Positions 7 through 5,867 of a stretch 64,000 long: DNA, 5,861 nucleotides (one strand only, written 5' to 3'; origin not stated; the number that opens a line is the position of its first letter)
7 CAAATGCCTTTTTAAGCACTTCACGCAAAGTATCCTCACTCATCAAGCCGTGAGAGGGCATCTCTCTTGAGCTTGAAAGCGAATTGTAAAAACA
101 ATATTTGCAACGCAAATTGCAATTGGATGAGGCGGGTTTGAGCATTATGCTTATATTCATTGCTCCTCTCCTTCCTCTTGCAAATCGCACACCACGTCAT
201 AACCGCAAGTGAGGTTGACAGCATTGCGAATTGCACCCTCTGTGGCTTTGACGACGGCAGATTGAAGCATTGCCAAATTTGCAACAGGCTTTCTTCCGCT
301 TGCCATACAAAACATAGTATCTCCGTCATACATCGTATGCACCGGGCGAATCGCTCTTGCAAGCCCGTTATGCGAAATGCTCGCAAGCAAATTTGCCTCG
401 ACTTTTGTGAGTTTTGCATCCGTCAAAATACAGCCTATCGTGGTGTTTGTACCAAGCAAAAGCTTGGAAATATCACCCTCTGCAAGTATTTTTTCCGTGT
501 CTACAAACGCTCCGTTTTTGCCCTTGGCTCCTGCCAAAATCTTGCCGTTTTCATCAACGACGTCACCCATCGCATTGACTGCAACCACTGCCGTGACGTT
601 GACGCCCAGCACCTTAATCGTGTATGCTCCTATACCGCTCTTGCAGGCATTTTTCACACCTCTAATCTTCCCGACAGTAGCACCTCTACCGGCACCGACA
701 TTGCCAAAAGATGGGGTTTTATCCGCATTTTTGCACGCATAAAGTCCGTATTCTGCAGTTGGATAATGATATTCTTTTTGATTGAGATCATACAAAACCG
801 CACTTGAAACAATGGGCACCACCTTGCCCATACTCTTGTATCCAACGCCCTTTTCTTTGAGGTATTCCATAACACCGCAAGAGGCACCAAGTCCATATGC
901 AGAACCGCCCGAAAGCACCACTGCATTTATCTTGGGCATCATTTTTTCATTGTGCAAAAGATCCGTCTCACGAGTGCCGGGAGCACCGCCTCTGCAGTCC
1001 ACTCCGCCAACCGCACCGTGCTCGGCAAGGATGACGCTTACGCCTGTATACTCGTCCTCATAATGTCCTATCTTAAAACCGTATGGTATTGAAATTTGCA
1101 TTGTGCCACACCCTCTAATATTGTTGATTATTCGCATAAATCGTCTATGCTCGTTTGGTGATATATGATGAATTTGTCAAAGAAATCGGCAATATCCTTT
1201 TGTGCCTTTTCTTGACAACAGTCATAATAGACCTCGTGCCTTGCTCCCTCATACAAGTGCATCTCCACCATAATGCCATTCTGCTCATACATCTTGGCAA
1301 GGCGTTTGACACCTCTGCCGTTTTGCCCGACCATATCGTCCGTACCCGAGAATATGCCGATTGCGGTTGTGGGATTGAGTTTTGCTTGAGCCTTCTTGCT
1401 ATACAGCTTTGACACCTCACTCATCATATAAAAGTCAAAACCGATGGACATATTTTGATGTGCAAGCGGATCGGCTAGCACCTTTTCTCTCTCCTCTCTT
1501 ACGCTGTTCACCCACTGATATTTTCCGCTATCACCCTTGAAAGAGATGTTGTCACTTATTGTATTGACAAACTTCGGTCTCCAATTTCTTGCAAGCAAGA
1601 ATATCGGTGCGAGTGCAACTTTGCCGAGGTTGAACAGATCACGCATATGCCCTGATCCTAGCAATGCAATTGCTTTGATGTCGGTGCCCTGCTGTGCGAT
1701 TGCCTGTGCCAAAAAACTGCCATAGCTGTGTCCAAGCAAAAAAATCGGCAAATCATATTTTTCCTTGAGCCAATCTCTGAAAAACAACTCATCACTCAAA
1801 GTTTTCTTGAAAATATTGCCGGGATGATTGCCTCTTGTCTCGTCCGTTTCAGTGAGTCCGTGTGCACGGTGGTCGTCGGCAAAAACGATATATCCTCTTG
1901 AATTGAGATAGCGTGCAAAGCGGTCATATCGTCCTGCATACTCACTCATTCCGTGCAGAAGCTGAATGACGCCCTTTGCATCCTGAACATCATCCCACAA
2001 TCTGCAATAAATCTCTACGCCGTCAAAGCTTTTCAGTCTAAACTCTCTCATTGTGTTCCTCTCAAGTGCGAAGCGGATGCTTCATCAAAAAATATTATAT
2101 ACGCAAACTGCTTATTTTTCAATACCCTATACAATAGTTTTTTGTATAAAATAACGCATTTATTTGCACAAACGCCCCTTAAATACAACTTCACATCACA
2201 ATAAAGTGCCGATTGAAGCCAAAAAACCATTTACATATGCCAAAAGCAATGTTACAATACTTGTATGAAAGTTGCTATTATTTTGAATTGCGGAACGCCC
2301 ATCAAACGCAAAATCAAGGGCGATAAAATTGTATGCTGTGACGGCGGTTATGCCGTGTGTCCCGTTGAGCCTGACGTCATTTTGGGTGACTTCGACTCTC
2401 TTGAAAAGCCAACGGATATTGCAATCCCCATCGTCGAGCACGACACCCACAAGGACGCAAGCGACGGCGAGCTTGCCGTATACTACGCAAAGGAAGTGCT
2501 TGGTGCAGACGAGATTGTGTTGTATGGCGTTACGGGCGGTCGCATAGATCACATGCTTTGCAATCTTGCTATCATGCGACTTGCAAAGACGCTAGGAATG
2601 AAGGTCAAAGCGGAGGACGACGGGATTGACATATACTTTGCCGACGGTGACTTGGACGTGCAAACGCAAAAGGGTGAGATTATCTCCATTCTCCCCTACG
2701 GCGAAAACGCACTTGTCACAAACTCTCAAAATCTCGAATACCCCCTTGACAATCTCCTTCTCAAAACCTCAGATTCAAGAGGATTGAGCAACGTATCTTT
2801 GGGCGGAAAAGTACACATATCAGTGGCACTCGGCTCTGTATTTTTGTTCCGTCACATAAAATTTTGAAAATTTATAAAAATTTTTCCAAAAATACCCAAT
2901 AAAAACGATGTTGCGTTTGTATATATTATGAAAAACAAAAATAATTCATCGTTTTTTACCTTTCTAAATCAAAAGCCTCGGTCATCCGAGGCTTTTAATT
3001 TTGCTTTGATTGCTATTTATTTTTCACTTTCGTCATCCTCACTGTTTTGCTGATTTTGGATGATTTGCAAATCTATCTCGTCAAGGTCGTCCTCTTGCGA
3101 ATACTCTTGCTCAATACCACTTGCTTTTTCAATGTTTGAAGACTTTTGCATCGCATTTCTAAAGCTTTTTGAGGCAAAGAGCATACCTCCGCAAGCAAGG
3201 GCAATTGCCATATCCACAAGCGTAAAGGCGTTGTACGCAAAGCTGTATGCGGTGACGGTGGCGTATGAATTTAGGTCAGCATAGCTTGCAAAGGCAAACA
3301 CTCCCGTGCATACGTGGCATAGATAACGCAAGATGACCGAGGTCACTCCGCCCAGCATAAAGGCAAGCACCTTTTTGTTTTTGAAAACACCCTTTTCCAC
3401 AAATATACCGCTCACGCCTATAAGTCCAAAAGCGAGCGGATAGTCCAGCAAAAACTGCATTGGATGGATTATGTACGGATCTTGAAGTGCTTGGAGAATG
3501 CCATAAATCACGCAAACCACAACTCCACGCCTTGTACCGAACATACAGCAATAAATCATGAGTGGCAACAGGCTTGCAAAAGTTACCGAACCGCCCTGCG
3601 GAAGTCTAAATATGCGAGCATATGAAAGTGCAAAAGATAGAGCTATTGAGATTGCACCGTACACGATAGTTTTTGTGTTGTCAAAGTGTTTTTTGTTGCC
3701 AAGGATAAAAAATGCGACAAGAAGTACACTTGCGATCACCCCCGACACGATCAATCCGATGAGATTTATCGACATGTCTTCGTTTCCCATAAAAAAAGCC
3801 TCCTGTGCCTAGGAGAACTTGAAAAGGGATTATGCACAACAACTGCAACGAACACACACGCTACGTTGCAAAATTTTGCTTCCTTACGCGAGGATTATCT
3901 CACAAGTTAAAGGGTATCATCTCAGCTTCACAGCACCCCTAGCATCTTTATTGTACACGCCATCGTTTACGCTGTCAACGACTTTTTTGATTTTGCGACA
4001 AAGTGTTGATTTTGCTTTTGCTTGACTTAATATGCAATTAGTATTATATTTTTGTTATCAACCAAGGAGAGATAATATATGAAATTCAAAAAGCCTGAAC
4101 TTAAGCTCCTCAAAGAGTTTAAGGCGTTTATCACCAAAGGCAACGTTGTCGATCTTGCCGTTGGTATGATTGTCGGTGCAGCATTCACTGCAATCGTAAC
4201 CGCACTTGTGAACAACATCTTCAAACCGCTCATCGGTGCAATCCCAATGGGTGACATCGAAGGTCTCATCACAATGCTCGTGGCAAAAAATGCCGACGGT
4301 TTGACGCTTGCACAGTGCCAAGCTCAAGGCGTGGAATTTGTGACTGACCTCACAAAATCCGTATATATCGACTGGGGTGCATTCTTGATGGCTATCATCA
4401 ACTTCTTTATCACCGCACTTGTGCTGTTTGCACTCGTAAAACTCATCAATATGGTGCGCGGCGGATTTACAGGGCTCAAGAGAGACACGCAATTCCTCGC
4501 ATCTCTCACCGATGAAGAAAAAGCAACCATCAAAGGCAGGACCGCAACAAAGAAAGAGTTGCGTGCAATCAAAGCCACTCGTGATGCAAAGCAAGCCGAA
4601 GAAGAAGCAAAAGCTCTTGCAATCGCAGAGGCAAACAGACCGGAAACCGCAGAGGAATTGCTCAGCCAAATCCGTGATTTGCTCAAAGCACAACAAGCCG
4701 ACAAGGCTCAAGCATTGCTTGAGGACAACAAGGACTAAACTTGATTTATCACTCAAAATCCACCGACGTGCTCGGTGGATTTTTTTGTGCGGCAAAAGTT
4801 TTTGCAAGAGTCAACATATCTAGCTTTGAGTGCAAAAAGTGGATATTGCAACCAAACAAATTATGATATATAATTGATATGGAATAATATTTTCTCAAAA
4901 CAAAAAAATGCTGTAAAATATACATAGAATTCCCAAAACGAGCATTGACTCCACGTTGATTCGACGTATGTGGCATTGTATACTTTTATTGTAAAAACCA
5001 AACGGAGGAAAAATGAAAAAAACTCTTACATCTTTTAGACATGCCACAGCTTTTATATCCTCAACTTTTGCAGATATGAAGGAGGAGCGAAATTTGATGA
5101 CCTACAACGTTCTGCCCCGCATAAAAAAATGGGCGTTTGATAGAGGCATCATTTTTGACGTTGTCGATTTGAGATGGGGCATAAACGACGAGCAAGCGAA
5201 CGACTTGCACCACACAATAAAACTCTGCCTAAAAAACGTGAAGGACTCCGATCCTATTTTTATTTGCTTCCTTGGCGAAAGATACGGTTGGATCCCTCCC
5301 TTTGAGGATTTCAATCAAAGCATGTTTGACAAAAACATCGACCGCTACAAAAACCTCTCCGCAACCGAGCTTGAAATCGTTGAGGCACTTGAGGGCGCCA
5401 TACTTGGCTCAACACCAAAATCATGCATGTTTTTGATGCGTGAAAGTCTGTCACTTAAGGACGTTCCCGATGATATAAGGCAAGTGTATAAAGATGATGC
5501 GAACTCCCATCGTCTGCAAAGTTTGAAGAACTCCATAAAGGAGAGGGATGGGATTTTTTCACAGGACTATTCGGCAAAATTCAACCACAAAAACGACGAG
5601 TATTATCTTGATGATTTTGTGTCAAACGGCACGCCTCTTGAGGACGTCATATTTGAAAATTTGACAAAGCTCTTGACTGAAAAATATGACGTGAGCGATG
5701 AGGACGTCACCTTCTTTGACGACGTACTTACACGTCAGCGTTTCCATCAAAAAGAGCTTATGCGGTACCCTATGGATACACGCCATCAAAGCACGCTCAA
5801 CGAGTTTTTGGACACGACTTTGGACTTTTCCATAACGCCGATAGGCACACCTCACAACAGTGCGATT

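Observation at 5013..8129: Solitary 1038-aa DUF4062-like / STAND-like / propeller-like protein: candidate single-gene immune sensor with a eukaryote-like N-terminus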

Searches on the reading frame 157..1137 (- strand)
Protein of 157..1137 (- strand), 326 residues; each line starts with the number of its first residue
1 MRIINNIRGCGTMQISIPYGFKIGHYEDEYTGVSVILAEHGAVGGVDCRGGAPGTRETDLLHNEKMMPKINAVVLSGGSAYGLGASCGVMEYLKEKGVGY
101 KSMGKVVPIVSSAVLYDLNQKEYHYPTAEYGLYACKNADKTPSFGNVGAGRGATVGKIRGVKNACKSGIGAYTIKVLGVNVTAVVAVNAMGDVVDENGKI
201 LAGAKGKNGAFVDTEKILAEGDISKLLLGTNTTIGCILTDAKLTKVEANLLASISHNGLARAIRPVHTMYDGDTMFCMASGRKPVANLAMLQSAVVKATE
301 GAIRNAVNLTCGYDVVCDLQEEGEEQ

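Call 9: search_protein_families(library=pfam, proteins=[window:157-1137:-], max_evalue=0.001)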
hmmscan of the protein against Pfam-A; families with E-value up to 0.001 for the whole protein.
window:157-1137:- (326 aa): 1 family
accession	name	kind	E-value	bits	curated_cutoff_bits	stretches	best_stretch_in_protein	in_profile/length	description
PF03576.19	Peptidase_S58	-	3.4e-32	112.6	23.9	1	22-307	10-293/307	Peptidase family S58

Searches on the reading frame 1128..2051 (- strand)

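Call 9: search_protein_families(library=pfam, proteins=[window:1128-2051:-], max_evalue=0.001)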
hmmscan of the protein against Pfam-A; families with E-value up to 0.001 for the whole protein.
window:1128-2051:- (307 aa): 5 families
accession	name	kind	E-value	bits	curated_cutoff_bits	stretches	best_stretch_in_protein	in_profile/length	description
PF12146.15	Hydrolase_4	-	2.8e-30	105.8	27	1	24-277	2-237/239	Serine aminopeptidase, S33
PF00561.26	Abhydrolase_1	-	1.2e-08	35.4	25.8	1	30-147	4-114/245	alpha/beta hydrolase fold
PF12697.13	Abhydrolase_6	-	3.3e-06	28.4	26.3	1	31-184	3-144/217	Alpha/beta hydrolase family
PF00326.27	Peptidase_S9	-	1.2e-05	25.4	22.6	0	227-293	143-208/213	Prolyl oligopeptidase family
PF06259.18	Abhydrolase_8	-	0.00062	19.9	20.5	0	100-135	108-144/178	Alpha/beta hydrolase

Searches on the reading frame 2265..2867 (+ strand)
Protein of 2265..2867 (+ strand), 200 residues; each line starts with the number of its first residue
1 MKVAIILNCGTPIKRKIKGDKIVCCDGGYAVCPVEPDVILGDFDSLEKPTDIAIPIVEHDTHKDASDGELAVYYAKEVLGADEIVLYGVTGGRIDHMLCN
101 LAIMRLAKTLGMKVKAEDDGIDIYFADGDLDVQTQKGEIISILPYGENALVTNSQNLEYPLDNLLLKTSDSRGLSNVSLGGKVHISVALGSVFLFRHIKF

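Call 9: search_protein_families(library=pfam, proteins=[window:2265-2867:+], max_evalue=0.001)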
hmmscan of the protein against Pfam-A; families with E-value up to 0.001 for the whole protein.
window:2265-2867:+ (200 aa): 2 families
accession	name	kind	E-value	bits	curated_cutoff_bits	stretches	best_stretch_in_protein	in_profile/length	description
PF04263.21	TPK_catalytic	-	2.1e-16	60.3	30.7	1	20-112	9-109/113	Thiamin pyrophosphokinase, catalytic domain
PF04265.19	TPK_B1_binding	-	5.8e-07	29.5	22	1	134-188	8-63/67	Thiamin pyrophosphokinase, vitamin B1 binding domain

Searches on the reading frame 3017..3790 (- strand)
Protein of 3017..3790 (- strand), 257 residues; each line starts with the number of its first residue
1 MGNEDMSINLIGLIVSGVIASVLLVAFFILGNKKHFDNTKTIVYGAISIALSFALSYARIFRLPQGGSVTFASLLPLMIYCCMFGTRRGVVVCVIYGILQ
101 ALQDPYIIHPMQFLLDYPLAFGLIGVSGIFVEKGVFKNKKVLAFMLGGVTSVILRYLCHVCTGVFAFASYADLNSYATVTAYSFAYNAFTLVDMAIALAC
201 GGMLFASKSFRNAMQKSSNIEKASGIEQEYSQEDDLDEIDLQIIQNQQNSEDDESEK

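Call 9: search_protein_families(library=pfam, proteins=[window:3017-3790:-], max_evalue=0.001)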
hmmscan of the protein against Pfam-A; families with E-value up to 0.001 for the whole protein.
window:3017-3790:- (257 aa): 2 families
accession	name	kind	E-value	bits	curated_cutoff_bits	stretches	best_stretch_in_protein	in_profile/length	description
PF09515.15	Thia_YuaJ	-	6.9e-34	117.9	25.8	1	42-199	1-163/177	Thiamine transporter protein (Thia_YuaJ)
PF12822.12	ECF_trnsprt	-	2.2e-06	28.2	30.7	1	40-199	1-163/169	ECF transporter, substrate-specific component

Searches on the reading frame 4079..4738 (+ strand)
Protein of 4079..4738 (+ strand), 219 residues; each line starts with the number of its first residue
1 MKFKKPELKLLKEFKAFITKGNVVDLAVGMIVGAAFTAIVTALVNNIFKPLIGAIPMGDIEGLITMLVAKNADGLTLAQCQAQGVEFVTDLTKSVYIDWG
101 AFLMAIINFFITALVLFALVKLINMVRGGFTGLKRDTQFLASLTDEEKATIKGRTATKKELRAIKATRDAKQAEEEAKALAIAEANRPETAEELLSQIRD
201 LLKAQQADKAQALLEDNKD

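Call 9: search_protein_families(library=pfam, proteins=[window:4079-4738:+], max_evalue=0.001)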
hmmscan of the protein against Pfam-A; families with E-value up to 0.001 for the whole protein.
window:4079-4738:+ (219 aa): 1 family
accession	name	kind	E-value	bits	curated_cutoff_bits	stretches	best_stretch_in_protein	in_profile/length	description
PF01741.23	MscL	-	2.5e-30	105.8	27.4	1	10-168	1-97/123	Large-conductance mechanosensitive channel, MscL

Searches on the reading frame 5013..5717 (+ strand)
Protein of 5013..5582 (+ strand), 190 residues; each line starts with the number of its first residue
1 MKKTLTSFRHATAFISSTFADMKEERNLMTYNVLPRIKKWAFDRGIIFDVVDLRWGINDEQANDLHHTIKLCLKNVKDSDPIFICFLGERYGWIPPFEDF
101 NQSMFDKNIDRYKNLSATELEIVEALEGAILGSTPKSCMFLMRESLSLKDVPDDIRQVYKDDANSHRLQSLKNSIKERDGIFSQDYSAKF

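Call 38: search_solved_structures(query=window:5013-5582:+, max_evalue=10, show_alignments=3)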
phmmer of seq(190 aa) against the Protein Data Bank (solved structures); distinct sequences matched with E-value up to 10: 5.
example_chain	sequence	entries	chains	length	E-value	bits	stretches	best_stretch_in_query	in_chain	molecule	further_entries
11gz_A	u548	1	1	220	1.2e-19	74.1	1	8-187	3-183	Telomerase protein component 1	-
7sq5_A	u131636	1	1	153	0.6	13.1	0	46-78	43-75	Designed trefoil knot protein, variant 3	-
9kyb_F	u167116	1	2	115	1.6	11.7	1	57-99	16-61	Subtilase cytotoxin subunit B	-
9kyc_D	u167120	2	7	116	1.6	11.7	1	57-99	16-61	Subtilase cytotoxin subunit B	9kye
2ecn_A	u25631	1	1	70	1.8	11.6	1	73-128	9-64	RING finger protein 141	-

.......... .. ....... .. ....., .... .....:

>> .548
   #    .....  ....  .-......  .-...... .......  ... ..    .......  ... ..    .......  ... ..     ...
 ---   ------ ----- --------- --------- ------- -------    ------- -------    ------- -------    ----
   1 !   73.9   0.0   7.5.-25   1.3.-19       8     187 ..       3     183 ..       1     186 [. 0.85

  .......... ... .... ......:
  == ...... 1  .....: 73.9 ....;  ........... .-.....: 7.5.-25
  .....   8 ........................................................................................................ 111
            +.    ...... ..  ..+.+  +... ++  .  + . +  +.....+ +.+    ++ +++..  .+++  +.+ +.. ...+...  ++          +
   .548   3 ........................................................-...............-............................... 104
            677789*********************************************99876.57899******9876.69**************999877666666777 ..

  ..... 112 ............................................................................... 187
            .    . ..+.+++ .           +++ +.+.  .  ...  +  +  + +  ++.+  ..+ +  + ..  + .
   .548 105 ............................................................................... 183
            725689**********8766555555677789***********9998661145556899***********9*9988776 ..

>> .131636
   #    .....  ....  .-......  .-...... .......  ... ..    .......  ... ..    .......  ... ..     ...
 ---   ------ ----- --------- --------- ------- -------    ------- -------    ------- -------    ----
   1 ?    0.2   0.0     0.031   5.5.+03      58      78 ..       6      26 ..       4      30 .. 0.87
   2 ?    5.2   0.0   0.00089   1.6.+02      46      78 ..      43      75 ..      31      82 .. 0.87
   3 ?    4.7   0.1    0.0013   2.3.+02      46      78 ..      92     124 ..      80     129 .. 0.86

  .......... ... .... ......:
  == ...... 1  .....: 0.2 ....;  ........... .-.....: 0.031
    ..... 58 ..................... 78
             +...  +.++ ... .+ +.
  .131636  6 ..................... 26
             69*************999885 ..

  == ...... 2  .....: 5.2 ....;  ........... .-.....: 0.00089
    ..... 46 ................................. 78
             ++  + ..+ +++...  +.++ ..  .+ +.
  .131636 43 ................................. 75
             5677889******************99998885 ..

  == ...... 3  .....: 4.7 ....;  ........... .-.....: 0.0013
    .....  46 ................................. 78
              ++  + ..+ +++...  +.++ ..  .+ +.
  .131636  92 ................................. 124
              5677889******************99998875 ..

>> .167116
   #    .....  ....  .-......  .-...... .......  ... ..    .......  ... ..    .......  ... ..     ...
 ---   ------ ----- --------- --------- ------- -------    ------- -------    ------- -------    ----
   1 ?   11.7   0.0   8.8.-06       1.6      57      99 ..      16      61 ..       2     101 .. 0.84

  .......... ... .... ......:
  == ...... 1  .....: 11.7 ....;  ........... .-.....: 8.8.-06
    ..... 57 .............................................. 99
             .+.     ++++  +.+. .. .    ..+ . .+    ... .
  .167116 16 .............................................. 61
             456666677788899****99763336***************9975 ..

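Call 80: predict_structure(alignment_id=A2)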
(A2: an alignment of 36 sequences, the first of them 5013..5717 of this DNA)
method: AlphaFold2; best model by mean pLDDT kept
length: 235 residues; sequences in the alignment: 36
mean_pLDDT: 90.8   pTM: 0.88
mean pLDDT of the five models: 90.8, 90.6, 90.6, 89.9, 89.3
residues with pLDDT >= 90: 193; 70-90: 18; 50-70: 19; < 50: 5
segments of 3 or more residues with pLDDT < 50: 55-57
pLDDT, mean of each block of 10 residues (from residue 1): 70 88 93 97 95 59 68 94 96 92 96 96 97 97 96 93 96 97 97 94 98 98 91 69
secondary structure, 60 per line:
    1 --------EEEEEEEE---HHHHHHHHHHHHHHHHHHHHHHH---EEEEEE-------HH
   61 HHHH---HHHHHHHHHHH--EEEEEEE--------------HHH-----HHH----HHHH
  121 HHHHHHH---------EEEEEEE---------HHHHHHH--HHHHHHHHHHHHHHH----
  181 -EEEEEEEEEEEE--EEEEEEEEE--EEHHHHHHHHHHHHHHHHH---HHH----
elements in order: E9-16 H20-42 E46-51 H59-64 H68-78 E81-87 H117-127 E137-143 H153-159 H162-176 E182-193 E196-204 H209-225

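Call 82: fold_search(model_id=the predicted structure, library=pdb)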
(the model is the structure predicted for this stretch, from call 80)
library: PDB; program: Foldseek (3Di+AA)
matches with E <= 10: 1197; with E <= 0.001: 0
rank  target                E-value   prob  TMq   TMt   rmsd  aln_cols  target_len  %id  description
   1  5wdr_A                9.8e-03  0.89  0.32  0.41   8.1       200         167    8  Choanoflagellate Salpingoeca rosetta Ras with GMP-PNP (released 2017-07-19)
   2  4jel                  1.0e-02  0.82  0.28  0.39  12.3       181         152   15  Structure of MilB Streptomyces rimofaciens CMP N-glycosidase (released 2013-09-11)
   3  7wkq_D                1.1e-02  0.66  0.31  0.30  10.0       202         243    9  Crystal Structure of halohydrin dehalogenase from Acidimicrobiia bacterium (released 2022-02-23)
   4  4yds                  1.6e-02  0.51  0.27  0.28   9.9       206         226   11  FlaH from Sulfolobus acidocaldarius with ATP and Mg-Ion (released 2015-11-11)
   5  3u7i_A                1.8e-02  0.54  0.31  0.32  10.7       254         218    9  The crystal structure of FMN-dependent NADH-azoreductase 1 (GBAA0966) from Bacillus anthracis str. Ames Ancestor (released 2011-11-09)
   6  3u7i_B                1.8e-02  0.47  0.30  0.32  10.8       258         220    8  The crystal structure of FMN-dependent NADH-azoreductase 1 (GBAA0966) from Bacillus anthracis str. Ames Ancestor (released 2011-11-09)
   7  7bxc_J                1.9e-02  0.77  0.40  0.42   9.4       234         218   11  Crystal structure of Ca_00311 form II (released 2021-04-21)
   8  9bg1_B                1.9e-02  0.72  0.29  0.38   9.1       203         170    9  Tri-complex of Compound-3, KRAS G12V, and CypA (released 2024-06-12)
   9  1ooe_A                2.1e-02  0.21  0.23  0.23  13.3       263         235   11  Structural Genomics of Caenorhabditis elegans : Dihydropteridine reductase (released 2003-03-18)
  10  7ple_B                2.2e-02  0.75  0.31  0.32   8.3       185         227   10  ArsH of Paracoccus denitrificans (released 2021-10-27)
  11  4ohr                  2.2e-02  0.72  0.28  0.38  12.3       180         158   14  Crystal structure of MilB from Streptomyces rimofaciens (released 2014-06-25)
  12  7tjb                  2.2e-02  0.66  0.35  0.37  10.8       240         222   13  Structure of Neisseria gonorrhoeae peptidoglycan O-acetyltransferase B (PatB) (released 2023-01-18)
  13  4tqa_A                2.3e-02  0.72  0.30  0.39   9.1       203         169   10  Crystal Structure of a GDP-bound G13D Oncogenic Mutant of Human GTPase KRas (released 2015-06-10)
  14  4jem_B                2.5e-02  0.69  0.28  0.39  11.6       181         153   15  Crystal structure of MilB complexed with cytidine 5'-monophosphate (released 2013-09-11)
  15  4lyh_C                2.6e-02  0.72  0.29  0.40   8.3       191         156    9  Crystal Structure of small molecule vinylsulfonamide 9 covalently bound to K-Ras G12C (released 2013-11-27)
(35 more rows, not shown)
